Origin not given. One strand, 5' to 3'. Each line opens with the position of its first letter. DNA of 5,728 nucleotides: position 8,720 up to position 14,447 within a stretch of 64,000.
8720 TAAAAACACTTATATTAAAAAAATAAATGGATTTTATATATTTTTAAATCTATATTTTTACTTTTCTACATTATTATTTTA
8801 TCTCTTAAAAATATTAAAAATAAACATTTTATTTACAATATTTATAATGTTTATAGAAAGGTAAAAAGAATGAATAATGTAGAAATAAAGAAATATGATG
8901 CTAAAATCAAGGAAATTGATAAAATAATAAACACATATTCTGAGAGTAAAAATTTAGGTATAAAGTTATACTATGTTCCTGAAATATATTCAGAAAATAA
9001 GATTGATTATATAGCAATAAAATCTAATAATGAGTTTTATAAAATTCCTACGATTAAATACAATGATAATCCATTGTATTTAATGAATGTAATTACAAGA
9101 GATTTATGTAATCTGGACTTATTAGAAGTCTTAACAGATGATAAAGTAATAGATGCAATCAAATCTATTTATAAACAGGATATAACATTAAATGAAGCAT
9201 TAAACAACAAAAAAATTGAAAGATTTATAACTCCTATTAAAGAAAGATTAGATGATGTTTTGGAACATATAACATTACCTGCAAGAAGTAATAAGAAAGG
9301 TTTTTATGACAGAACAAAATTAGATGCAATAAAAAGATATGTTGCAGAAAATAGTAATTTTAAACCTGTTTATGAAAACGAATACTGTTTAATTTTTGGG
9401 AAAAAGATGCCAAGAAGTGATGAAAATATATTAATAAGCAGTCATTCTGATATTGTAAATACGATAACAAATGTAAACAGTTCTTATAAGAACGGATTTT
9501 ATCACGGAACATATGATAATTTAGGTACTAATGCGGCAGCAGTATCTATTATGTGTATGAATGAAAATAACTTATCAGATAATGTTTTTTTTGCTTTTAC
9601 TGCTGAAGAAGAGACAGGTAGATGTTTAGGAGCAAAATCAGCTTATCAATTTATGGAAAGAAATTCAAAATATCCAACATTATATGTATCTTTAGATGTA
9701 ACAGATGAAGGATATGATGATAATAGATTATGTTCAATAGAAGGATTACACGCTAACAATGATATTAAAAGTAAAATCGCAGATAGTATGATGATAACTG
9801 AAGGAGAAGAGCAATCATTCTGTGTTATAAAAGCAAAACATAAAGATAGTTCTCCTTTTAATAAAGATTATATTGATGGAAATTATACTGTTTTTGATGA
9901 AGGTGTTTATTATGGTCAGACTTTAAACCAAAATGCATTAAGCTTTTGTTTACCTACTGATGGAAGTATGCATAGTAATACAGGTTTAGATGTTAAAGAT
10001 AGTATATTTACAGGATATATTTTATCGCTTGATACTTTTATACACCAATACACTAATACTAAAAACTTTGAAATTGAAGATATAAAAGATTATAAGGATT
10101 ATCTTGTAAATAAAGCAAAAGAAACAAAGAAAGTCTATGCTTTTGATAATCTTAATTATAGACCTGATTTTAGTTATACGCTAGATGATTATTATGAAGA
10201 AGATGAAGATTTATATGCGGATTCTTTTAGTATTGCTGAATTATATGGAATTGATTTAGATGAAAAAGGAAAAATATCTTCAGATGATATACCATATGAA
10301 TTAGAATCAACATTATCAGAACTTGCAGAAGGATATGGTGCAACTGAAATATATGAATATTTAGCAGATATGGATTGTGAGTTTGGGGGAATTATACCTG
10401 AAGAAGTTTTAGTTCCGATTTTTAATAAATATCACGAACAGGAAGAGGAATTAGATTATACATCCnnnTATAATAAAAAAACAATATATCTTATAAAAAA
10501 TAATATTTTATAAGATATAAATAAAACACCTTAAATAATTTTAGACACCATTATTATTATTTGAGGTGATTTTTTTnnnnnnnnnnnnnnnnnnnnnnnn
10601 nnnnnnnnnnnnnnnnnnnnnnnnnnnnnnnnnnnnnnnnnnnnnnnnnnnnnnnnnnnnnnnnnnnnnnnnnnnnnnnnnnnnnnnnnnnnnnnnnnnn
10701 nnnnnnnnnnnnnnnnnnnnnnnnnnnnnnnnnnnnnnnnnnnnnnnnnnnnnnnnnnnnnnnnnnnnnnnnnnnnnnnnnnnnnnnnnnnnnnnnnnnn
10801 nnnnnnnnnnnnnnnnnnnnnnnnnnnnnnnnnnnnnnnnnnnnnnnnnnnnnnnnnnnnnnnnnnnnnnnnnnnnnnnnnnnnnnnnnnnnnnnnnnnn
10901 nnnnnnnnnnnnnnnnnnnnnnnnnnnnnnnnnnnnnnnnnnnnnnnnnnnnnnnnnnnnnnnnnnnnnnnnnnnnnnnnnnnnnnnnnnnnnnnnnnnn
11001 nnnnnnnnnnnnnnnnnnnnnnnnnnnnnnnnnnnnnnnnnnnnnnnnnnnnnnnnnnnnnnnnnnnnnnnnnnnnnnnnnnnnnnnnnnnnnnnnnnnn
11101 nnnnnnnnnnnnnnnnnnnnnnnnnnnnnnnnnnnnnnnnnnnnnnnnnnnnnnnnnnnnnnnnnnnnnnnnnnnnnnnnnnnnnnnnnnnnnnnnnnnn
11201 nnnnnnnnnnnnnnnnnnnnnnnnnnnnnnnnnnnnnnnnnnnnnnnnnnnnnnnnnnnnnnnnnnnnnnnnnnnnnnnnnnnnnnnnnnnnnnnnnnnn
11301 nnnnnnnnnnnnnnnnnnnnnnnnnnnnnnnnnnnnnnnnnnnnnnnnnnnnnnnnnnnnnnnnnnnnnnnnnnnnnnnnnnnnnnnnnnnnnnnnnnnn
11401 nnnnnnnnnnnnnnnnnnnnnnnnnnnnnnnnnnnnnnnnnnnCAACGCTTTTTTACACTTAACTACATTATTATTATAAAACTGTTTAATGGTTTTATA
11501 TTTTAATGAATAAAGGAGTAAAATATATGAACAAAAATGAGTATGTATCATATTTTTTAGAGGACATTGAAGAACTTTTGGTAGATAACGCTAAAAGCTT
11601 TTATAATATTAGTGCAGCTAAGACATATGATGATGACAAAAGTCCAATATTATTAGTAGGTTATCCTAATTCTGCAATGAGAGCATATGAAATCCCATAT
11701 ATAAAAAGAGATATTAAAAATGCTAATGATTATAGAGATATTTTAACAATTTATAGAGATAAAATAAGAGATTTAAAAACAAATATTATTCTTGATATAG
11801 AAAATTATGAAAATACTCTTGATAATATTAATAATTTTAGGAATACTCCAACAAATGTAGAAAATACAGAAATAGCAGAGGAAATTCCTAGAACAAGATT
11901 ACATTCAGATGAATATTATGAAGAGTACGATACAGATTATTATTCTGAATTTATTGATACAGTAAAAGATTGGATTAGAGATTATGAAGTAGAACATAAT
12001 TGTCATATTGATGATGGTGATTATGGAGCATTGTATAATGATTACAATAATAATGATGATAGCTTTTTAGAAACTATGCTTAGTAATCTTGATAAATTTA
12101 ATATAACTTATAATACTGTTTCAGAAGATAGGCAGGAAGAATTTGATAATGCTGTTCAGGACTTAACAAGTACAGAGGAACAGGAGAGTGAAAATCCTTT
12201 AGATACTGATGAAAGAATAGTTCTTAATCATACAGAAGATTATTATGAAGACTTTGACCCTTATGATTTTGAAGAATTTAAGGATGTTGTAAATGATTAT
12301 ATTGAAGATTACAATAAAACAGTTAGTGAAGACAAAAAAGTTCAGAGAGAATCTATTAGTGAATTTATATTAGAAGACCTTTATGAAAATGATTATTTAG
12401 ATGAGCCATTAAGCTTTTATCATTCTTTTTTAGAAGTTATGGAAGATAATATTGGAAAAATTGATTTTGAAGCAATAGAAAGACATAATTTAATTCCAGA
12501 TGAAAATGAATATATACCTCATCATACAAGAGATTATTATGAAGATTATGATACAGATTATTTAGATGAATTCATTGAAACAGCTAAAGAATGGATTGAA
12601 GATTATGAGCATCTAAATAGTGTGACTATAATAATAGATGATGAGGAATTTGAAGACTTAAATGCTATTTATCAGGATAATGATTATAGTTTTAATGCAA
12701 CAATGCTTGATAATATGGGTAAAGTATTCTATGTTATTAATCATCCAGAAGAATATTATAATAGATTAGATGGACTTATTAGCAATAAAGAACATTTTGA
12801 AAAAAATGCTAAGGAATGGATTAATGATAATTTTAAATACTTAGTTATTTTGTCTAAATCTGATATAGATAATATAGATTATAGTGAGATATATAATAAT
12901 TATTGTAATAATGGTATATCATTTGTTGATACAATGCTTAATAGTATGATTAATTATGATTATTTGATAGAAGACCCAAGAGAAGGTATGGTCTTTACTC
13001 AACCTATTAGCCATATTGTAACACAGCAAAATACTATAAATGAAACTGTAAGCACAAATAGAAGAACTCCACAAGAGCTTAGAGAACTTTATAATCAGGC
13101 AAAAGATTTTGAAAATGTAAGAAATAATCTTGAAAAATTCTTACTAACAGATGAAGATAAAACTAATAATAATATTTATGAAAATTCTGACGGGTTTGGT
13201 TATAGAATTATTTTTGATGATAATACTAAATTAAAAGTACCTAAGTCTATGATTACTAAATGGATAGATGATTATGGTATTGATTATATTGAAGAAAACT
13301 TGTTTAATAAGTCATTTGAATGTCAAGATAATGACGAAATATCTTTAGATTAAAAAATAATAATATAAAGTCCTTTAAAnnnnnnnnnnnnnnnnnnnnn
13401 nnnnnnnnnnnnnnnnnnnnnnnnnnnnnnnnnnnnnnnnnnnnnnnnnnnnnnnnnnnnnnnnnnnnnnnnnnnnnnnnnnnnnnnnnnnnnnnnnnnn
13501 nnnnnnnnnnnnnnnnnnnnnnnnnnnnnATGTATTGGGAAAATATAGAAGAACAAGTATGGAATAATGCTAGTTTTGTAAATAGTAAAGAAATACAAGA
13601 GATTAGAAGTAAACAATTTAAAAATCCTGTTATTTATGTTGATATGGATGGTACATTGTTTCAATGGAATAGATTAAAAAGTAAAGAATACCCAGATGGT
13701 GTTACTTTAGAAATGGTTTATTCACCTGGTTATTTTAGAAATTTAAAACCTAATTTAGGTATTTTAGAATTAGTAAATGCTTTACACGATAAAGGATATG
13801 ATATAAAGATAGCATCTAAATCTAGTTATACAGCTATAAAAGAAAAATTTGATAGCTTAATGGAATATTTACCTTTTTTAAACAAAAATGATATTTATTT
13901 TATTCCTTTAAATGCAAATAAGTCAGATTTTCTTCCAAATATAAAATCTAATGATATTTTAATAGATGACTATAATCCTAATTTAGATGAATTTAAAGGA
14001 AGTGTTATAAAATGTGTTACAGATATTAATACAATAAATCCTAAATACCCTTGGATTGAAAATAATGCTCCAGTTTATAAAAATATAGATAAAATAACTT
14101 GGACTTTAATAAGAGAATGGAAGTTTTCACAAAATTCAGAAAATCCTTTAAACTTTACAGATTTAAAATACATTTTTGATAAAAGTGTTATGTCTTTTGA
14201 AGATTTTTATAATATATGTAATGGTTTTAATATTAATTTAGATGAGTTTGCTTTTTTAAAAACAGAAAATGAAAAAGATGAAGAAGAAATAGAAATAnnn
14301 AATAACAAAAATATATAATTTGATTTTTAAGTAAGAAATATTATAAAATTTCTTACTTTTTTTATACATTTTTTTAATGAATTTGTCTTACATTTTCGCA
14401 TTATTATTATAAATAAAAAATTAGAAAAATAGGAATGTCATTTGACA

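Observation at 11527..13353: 615-aa hyper-acidic protein built from three divergent repeats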

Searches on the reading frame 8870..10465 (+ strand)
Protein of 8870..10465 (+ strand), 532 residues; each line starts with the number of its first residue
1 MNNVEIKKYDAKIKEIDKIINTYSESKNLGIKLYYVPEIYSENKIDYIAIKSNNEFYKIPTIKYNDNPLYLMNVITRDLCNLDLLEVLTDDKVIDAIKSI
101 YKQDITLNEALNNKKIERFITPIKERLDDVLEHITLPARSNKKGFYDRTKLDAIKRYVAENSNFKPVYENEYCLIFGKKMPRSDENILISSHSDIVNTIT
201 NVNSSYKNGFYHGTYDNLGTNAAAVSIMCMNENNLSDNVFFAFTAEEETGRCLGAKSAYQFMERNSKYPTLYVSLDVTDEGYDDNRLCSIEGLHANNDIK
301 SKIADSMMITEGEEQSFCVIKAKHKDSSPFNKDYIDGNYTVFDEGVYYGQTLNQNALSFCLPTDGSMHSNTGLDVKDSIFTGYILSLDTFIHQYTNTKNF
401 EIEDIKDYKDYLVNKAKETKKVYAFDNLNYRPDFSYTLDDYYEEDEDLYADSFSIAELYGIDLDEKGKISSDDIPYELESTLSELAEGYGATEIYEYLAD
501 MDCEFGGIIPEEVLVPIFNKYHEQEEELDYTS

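Call 6: search_protein_families(library=pfam, proteins=[window:8870-10465:+], max_evalue=0.01)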
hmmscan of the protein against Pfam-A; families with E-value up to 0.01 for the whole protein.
window:8870-10465:+ (532 aa): 1 family
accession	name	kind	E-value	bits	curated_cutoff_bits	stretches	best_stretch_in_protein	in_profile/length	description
PF01546.33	Peptidase_M20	-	2.8e-06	27.8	24.6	1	188-421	1-135/206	Peptidase family M20/M25/M40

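Call 7: search_protein_families(library=phrogs, proteins=[window:8870-10465:+], max_evalue=0.01)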
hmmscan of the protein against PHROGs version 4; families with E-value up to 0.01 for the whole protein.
window:8870-10465:+ (532 aa): 0 families

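Call 75: search_protein_families(library=ncbifam, proteins=[window:8870-10465:+], max_evalue=0.01)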
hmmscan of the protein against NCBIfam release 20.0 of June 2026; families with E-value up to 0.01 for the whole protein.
window:8870-10465:+ (532 aa): 0 families

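Call 87: search_protein_families(library=padloc, proteins=[window:8870-10465:+], max_evalue=0.001)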
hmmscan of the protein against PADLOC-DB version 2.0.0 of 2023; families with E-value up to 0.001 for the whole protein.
window:8870-10465:+ (532 aa): 0 families

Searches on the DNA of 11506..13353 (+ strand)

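Call 4: search_dna_similar(query=window:11506-13353:+, collection=plasmids, mode=near)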
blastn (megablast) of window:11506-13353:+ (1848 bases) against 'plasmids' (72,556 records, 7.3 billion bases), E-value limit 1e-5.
No match.

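Call 5: search_dna_similar(query=window:11506-13353:+, collection=phages, mode=near)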
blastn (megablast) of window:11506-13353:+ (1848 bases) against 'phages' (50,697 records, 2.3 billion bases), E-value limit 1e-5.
No match.

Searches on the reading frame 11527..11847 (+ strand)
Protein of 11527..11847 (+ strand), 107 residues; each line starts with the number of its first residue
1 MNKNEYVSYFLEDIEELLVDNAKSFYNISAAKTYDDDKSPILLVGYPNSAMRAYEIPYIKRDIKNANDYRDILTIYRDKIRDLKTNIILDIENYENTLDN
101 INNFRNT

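Call 26: search_protein_families(library=pfam, proteins=[window:11527-11847:+], max_evalue=10)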
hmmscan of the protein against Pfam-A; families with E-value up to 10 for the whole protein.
seq(107 aa): 0 families

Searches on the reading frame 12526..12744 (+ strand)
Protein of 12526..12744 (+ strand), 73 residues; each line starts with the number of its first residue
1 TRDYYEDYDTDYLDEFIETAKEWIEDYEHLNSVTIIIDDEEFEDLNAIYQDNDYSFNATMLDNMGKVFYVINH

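Call 26: search_protein_families(library=pfam, proteins=[window:12526-12744:+], max_evalue=10)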
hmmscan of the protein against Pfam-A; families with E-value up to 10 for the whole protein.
seq(73 aa): 0 families

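Call 58: search_solved_structures(query=A4, max_evalue=10, show_alignments=2)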
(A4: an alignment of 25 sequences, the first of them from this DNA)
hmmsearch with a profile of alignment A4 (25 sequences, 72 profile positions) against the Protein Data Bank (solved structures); distinct sequences matched with E-value up to 10: 10.
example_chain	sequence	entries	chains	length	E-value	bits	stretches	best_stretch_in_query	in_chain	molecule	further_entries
7uek_A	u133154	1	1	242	0.017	18.6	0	8-24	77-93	OT3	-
1d5c_A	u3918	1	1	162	0.098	16.2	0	8-33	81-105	RAB6 GTPASE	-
7ljo_A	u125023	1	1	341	0.23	15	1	2-41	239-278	CD-NTase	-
8ok7_A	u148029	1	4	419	0.42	14.2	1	21-70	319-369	Variant surface glycoprotein 558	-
5vgz_D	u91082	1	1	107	0.63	13.6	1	11-34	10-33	26S proteasome regulatory subunit 6B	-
1yzq_A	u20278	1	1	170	0.75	13.4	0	8-32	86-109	small GTP binding protein RAB6 isoform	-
2gil_A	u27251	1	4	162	0.91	13.1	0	8-32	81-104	Ras-related protein Rab-6A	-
9c1m_A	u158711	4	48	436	1.2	12.7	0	9-52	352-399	DUF4297 domain-containing protein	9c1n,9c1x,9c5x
6jrl_A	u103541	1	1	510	2.4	11.7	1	9-35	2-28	3,4-dihydroxyphenylacetaldehyde synthase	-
4lvi_A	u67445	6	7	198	9.7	9.8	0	2-33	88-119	Plasmid recombination enzyme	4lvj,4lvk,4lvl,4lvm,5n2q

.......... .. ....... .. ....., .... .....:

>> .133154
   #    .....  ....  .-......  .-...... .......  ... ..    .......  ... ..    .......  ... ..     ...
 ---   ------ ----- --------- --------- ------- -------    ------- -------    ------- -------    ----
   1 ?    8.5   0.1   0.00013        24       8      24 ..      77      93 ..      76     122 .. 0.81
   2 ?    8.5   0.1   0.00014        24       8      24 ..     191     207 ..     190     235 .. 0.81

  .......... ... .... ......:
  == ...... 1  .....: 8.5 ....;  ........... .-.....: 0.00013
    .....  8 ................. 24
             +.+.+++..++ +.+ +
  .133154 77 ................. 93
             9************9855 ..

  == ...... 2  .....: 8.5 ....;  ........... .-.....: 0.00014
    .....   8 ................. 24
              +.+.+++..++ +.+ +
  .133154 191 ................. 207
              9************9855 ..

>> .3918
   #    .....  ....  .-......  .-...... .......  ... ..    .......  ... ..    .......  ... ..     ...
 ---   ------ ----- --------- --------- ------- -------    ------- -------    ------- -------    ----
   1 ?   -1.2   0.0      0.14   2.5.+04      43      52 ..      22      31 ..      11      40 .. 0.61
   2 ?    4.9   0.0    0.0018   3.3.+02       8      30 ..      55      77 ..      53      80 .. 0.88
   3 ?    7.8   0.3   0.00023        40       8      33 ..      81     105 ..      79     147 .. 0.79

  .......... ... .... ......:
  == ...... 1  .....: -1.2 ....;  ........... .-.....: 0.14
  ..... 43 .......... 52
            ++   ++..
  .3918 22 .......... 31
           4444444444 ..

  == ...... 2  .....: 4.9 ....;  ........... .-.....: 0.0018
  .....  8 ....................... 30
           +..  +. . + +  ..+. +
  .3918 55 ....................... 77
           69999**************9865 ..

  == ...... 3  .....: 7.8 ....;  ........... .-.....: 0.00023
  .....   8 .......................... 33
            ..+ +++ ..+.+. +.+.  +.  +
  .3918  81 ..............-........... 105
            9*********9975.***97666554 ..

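Call 64: predict_structure(alignment_id=A4)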
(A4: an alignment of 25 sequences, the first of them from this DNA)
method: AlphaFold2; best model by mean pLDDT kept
length: 72 residues; sequences in the alignment: 25
mean_pLDDT: 92.1   pTM: 0.81
mean pLDDT of the five models: 92.1, 90.7, 89.5, 87.6, 82.4
residues with pLDDT >= 90: 59; 70-90: 11; 50-70: 2; < 50: 0
segments of 3 or more residues with pLDDT < 50: none
pLDDT, mean of each block of 10 residues (from residue 1): 86 96 94 92 95 94 88 81
secondary structure, 60 per line:
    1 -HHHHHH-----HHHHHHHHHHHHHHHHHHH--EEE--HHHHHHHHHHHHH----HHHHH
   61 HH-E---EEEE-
elements in order: H2-7 H13-31 E34-36 H39-51 H56-62 E68-71

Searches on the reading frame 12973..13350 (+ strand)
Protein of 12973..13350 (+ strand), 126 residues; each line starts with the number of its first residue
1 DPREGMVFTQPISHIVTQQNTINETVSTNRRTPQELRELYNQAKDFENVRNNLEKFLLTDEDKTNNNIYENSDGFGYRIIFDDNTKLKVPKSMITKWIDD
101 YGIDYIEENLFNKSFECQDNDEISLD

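Call 26: search_protein_families(library=pfam, proteins=[window:12973-13350:+], max_evalue=10)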
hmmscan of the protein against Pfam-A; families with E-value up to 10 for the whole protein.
seq(126 aa): 3 families
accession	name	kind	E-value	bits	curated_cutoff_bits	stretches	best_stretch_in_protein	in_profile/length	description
PF17111.11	PigL_N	-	0.051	13.4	27.2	1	19-64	21-65/209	Pigment biosynthesis cluster protein PigL N-terminal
PF01466.24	Skp1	-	0.11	12.8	22.3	1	31-47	18-34/48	Skp1 family, dimerisation domain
PF22742.2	PspAB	-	0.14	12.4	27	1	43-82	52-91/189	PspA associated protein B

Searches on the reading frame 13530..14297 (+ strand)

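Call 6: search_protein_families(library=pfam, proteins=[window:13530-14297:+], max_evalue=0.01)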
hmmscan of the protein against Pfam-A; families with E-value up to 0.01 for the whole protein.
window:13530-14297:+ (256 aa): 1 family
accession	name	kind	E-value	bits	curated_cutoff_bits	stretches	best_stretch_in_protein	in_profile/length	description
PF06941.18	NT5C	-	3.3e-08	34.1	24.8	1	21-162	18-150/180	5' nucleotidase, deoxy (Pyrimidine), cytosolic type C protein (NT5C)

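Call 7: search_protein_families(library=phrogs, proteins=[window:13530-14297:+], max_evalue=0.01)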
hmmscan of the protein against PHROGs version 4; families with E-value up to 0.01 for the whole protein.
window:13530-14297:+ (256 aa): 4 families
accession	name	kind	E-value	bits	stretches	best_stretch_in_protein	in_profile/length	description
phrog_420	-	unknown function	3.7e-14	53.9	1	65-188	76-204/267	unknown function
phrog_1238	-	moron, auxiliary metabolic gene and host takeover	4.2e-12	47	1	26-157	16-124/155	phosphoheptose isomerase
phrog_2643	-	moron, auxiliary metabolic gene and host takeover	2.8e-07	31.4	1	31-156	5-147/182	5'-3' deoxyribonucleotidase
phrog_415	-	other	1.2e-05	26.1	1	27-168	16-167/218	polynucleotide kinase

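Call 87: search_protein_families(library=padloc, proteins=[window:13530-14297:+], max_evalue=0.001)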
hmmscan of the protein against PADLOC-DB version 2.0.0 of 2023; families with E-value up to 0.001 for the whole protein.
window:13530-14297:+ (256 aa): 0 families
